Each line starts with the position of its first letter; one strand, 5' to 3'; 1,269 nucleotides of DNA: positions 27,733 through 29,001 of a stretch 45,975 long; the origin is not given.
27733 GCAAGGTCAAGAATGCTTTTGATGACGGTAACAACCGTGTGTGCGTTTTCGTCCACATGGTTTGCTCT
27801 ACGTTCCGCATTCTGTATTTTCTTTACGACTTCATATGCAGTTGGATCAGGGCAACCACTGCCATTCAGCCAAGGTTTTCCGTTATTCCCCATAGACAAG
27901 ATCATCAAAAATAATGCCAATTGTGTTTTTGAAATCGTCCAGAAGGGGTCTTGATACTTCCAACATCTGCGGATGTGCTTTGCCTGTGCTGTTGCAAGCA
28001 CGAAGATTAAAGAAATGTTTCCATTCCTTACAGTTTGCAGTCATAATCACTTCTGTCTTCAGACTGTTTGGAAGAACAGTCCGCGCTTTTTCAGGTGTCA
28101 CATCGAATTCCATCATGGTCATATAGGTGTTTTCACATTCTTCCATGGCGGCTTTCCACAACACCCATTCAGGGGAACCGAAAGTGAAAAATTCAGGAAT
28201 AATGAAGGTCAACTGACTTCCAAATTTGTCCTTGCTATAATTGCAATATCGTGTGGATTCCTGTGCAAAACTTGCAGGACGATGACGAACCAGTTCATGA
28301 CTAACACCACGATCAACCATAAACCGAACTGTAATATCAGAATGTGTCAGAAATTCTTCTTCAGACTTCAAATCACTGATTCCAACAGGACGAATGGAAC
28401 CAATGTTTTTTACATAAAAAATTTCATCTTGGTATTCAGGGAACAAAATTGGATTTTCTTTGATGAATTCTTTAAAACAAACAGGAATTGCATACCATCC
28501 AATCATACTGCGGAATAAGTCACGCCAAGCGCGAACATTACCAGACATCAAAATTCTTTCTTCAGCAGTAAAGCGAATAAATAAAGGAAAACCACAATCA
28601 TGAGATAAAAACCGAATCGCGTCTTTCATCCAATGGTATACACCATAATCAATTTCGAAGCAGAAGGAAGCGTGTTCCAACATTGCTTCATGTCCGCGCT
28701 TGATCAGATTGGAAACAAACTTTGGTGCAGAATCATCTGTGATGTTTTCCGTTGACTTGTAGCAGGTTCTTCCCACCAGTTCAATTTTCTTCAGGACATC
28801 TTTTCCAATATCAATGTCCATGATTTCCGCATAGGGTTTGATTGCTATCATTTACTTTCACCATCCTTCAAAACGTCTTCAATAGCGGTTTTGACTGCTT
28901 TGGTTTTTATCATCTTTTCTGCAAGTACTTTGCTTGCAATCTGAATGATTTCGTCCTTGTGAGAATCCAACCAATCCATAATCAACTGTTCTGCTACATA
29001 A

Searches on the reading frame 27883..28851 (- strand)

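Call 9: search_protein_families(library=pfam, proteins=[window:27883-28851:-], max_evalue=0.01)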
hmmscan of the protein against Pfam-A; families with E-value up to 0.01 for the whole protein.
window:27883-28851:- (322 aa): 1 family
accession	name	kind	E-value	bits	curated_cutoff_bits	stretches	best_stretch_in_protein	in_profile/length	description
PF02511.20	Thy1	-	2.3e-42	145.4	24.8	2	167-289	53-170/191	Thymidylate synthase complementing protein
